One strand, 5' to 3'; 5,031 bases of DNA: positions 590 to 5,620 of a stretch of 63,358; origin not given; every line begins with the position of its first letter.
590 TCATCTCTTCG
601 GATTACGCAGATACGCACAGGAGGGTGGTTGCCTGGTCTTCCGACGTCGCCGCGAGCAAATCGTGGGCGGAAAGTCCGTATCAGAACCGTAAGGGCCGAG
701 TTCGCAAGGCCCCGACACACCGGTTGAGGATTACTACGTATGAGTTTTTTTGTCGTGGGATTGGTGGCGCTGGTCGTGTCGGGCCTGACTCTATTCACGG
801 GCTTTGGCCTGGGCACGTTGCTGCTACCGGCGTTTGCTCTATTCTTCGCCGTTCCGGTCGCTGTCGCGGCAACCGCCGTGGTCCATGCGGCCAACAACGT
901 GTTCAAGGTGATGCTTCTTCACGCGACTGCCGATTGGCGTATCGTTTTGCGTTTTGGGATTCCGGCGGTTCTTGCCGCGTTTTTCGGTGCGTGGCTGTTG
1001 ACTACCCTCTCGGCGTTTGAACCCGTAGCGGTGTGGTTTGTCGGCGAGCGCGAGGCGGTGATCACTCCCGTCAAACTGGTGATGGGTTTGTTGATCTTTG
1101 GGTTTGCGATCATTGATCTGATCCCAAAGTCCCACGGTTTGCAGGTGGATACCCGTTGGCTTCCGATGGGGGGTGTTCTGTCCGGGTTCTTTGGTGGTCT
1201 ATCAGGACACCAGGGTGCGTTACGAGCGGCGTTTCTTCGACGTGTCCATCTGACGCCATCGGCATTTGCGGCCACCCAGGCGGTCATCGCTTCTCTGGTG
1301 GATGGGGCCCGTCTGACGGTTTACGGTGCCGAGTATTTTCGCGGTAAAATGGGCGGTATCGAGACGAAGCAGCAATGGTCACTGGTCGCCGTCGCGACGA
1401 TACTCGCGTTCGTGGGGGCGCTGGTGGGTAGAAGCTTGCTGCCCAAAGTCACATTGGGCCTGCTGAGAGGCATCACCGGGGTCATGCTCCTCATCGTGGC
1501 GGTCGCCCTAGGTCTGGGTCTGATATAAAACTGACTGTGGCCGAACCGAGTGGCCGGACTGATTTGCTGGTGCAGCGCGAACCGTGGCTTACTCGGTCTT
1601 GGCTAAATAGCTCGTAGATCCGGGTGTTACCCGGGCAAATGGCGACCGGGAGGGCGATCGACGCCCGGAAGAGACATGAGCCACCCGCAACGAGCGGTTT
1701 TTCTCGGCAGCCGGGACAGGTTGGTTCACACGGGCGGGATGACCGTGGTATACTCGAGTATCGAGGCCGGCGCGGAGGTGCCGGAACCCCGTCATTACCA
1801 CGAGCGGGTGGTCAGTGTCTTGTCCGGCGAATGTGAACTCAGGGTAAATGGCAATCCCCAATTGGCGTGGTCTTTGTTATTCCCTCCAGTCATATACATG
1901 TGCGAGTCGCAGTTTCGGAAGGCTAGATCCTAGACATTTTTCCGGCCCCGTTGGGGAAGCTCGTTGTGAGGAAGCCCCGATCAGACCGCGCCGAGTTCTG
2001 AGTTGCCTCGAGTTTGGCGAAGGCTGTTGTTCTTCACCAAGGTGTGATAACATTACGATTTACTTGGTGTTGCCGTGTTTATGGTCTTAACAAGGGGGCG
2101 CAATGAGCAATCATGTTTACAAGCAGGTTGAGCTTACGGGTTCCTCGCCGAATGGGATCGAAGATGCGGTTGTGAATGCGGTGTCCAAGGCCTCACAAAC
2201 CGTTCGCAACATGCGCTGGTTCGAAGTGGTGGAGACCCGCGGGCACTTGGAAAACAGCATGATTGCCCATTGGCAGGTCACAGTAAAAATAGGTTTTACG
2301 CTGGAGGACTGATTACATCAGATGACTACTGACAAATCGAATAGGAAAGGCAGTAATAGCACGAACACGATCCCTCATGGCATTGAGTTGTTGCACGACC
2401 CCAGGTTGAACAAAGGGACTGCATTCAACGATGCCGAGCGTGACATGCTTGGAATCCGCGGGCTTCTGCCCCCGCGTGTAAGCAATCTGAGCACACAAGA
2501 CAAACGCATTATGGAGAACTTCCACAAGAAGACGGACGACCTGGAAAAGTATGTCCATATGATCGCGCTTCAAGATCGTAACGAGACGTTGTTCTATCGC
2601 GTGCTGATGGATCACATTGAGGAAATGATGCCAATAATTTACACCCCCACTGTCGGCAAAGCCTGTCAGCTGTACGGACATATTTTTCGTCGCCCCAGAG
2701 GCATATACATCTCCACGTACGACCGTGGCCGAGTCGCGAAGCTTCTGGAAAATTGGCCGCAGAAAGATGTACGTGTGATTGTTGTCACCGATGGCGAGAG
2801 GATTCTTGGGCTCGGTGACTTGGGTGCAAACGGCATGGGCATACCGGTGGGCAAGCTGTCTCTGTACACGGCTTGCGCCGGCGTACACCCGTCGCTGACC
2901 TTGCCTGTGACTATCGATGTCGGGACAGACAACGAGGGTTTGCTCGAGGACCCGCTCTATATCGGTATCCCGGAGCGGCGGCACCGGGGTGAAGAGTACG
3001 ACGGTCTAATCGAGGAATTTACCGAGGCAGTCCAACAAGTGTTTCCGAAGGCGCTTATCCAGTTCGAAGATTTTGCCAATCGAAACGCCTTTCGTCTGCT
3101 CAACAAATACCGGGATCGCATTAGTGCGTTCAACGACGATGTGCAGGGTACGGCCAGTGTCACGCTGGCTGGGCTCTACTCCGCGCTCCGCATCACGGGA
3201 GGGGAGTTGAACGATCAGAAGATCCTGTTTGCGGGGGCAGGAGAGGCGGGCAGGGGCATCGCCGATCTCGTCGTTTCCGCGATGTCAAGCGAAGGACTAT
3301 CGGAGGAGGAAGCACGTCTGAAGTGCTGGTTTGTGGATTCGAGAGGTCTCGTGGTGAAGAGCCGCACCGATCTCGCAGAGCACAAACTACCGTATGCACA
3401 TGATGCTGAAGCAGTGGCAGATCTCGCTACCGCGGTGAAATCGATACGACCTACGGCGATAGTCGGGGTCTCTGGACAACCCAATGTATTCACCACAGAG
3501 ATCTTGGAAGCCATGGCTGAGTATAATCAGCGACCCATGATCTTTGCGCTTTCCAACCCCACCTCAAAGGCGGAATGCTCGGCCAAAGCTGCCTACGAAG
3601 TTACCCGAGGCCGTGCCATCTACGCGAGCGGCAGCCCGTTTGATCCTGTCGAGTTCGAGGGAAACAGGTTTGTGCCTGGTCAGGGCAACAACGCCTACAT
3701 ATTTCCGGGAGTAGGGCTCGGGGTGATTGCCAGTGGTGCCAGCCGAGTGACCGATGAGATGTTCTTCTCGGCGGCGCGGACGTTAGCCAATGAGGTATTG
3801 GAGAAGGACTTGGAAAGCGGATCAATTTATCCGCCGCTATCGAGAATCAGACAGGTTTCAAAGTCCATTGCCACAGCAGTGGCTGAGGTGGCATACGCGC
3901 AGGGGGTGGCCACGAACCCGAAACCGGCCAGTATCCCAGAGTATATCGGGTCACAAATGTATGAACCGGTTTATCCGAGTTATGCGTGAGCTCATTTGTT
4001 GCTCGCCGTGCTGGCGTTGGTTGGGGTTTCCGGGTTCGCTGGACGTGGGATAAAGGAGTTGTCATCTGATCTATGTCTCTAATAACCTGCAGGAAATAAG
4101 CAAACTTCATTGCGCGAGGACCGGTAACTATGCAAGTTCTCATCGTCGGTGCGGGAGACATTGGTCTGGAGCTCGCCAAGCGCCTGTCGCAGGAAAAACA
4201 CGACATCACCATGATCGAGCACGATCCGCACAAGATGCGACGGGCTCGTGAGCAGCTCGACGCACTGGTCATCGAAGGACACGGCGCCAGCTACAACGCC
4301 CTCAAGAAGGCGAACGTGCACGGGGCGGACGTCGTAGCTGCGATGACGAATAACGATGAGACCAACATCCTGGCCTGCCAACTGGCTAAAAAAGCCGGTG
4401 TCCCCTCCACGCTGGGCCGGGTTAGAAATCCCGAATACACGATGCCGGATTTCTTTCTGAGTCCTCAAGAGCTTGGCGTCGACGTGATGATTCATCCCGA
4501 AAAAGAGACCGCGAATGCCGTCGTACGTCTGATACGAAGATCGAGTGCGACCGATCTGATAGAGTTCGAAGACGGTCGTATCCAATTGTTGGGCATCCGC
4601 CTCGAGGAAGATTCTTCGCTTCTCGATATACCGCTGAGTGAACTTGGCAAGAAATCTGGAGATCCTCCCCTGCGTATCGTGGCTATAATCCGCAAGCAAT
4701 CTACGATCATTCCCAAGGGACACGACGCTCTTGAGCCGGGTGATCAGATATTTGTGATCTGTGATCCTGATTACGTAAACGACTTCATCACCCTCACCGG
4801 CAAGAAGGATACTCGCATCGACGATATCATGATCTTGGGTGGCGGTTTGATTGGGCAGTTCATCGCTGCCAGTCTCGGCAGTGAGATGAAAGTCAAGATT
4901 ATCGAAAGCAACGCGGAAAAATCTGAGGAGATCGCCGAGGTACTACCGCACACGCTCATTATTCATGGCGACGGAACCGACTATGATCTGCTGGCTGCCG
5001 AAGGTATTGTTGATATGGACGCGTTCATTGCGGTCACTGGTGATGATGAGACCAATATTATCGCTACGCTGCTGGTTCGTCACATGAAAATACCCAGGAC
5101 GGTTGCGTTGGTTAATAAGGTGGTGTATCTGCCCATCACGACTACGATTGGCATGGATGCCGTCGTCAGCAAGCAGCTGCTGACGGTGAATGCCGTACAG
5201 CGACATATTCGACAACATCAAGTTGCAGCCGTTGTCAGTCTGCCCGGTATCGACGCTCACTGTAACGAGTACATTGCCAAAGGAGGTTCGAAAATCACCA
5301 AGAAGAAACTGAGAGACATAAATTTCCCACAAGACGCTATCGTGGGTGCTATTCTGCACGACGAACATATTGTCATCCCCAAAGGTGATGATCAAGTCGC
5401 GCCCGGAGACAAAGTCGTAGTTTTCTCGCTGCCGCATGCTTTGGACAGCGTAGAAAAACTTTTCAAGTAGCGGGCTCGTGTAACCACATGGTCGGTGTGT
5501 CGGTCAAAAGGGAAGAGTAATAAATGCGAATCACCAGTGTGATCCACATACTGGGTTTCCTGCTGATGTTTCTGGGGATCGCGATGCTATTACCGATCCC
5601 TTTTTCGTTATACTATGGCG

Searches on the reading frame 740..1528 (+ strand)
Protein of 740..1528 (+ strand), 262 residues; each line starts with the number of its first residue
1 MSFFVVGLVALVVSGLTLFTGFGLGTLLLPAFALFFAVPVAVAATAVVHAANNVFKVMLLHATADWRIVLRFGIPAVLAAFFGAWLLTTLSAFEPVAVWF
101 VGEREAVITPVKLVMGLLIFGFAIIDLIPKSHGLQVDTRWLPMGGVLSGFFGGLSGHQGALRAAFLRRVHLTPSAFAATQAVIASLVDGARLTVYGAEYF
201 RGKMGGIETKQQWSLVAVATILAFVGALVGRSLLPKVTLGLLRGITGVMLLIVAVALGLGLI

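Call 44: search_protein_families(library=pfam, proteins=[window:740-1528:+], max_evalue=0.00001)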
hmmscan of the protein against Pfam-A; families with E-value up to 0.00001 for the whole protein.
window:740-1528:+ (262 aa): 1 family
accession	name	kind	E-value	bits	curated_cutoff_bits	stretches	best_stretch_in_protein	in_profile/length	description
PF01925.25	TauE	-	1.2e-19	71.3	32.6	1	5-257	3-237/237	Sulfite exporter TauE/SafE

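Call 55: find_encoding_contigs(protein=window:740-1528:+, flank=10000, max_places=1)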
Protein window:740-1528:+ (262 aa): 3 contigs read that carry it; 1 place shown.
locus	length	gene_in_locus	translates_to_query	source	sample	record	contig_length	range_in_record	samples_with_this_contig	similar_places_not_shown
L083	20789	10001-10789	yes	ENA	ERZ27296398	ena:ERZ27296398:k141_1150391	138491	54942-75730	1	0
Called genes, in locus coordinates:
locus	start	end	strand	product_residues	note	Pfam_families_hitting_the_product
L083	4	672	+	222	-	PF05175:MTS (weak), PF13489:Methyltransf_23, PF08241:Methyltransf_11, PF08242:Methyltransf_12, PF13649:Methyltransf_25, PF13847:Methyltransf_31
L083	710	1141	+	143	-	PF00571:CBS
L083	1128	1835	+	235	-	PF00697:PRAI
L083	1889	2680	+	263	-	PF00520:Ion_trans, PF07885:Ion_trans_2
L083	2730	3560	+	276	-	PF02558:ApbA (weak), PF03807:F420_oxidored, PF14748:P5CR_dimer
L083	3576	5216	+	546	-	PF02776:TPP_enzyme_N, PF00205:TPP_enzyme_M, PF02775:TPP_enzyme_C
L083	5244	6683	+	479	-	PF00171:Aldedh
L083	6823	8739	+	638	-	PF04107:GCS2, PF00571:CBS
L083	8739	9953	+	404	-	PF24827:AstE_AspA_cat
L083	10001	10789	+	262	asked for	PF01925:TauE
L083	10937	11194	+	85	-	-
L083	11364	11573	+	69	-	PF07311:Dodecin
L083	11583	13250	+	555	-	PF00390:malic, PF03949:Malic_M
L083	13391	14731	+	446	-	PF00070:Pyr_redox (faint), PF01262:AlaDh_PNT_C (faint), PF02254:TrkA_N, PF02558:ApbA (faint), PF13241:NAD_binding_7 (weak), PF02080:TrkA_C, PF02254:TrkA_N, PF02080:TrkA_C, +4 more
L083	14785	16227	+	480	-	PF02386:TrkH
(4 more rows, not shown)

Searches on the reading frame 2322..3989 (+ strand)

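Call 44: search_protein_families(library=pfam, proteins=[window:2322-3989:+], max_evalue=0.00001)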
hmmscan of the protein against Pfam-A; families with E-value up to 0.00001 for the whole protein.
window:2322-3989:+ (555 aa): 2 families
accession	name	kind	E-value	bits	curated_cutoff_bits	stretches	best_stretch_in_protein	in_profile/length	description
PF03949.21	Malic_M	-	6.9e-100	334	23.5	1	274-525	1-258/258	Malic enzyme, NAD binding domain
PF00390.24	malic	-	6.9e-78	261.1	23.1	1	84-264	1-182/182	Malic enzyme, N-terminal domain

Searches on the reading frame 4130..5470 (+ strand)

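Call 44: search_protein_families(library=pfam, proteins=[window:4130-5470:+], max_evalue=0.00001)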
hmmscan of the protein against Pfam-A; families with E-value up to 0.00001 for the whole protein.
window:4130-5470:+ (446 aa): 9 families
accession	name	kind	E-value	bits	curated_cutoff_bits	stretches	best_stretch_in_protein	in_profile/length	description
PF02254.24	TrkA_N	-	2.6e-49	166.8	23.8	2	3-123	1-116/116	TrkA-N domain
PF02080.26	TrkA_C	-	2.2e-25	88.8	27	2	386-446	9-71/71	TrkA-C domain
PF13241.12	NAD_binding_7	-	3e-09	37.8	22.1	1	2-92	9-88/104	Putative NAD(P)-binding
PF03807.23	F420_oxidored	-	1.4e-07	32.5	21.6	0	3-53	2-46/94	NADP oxidoreductase coenzyme F420-dependent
PF07992.20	Pyr_redox_2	-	1.8e-07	31.3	26.1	0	2-49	144-191/291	Pyridine nucleotide-disulphide oxidoreductase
PF00070.33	Pyr_redox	-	3.7e-07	31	22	0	3-39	2-38/82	Pyridine nucleotide-disulphide oxidoreductase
PF03435.24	Sacchrp_dh_NADP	-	3.1e-06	28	25.1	0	3-49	1-44/129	Saccharopine dehydrogenase NADP binding domain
PF02558.23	ApbA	-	4.2e-06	26.9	22.2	0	3-44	1-42/150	Ketopantoate reductase PanE/ApbA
PF02737.24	3HCDH_N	-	9e-06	26.2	22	0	2-46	1-45/180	3-hydroxyacyl-CoA dehydrogenase, NAD binding domain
